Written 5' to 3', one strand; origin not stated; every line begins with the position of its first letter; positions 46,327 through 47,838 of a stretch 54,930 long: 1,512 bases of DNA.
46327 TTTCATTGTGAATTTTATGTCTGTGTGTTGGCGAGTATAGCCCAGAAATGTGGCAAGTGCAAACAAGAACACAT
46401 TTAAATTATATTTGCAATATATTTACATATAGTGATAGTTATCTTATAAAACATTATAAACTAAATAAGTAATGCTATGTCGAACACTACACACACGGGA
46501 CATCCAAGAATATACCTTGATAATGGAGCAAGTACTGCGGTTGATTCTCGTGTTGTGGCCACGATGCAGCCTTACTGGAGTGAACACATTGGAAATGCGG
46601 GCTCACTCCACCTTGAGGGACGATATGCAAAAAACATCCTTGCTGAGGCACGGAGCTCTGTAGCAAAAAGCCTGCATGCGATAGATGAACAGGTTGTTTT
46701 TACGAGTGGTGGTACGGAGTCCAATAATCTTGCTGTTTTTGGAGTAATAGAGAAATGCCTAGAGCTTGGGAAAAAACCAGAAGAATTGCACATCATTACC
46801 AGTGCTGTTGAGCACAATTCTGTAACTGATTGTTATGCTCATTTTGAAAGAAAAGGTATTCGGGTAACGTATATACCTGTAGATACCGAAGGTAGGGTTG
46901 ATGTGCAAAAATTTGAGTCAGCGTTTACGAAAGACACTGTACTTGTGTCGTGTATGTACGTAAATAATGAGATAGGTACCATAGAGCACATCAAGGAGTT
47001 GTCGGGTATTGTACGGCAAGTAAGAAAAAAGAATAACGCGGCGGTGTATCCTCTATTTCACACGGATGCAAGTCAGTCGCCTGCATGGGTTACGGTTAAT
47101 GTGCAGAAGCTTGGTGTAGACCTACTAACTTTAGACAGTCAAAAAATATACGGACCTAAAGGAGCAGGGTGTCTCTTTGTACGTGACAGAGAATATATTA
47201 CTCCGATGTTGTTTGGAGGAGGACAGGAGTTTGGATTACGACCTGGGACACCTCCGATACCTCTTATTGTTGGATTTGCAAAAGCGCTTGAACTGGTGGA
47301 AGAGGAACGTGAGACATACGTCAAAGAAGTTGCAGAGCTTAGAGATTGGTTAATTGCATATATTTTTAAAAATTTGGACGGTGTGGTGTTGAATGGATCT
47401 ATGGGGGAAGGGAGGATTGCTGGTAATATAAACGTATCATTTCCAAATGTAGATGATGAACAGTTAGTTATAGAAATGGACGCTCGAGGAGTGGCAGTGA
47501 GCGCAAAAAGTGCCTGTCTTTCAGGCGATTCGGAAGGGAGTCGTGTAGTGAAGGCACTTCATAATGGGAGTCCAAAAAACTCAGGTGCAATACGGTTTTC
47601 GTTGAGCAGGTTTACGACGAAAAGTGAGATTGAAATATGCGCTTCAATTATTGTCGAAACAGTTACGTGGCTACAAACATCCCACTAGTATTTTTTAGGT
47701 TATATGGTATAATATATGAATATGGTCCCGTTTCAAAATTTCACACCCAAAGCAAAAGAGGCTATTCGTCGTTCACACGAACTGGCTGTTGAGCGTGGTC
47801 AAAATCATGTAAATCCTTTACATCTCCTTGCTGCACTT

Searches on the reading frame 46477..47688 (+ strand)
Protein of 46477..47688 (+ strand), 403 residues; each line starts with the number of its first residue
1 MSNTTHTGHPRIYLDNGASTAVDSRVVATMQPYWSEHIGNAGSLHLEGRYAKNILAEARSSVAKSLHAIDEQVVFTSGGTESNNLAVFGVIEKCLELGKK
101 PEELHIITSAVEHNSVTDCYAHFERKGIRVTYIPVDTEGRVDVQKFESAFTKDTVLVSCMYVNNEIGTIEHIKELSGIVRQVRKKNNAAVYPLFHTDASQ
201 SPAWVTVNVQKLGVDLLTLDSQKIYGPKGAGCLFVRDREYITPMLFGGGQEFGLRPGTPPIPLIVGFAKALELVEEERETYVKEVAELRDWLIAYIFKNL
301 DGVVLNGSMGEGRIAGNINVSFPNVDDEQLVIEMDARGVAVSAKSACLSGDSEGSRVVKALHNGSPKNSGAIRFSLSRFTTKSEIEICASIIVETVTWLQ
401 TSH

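Call 11: search_protein_families(library=pfam, proteins=[window:46477-47688:+])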
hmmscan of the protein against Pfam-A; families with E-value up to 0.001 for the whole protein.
window:46477-47688:+ (403 aa): 1 family
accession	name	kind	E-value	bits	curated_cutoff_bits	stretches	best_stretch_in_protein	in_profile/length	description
PF00266.25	Aminotran_5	-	4.5e-65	220.5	21.5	1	12-386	1-369/371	Aminotransferase class-V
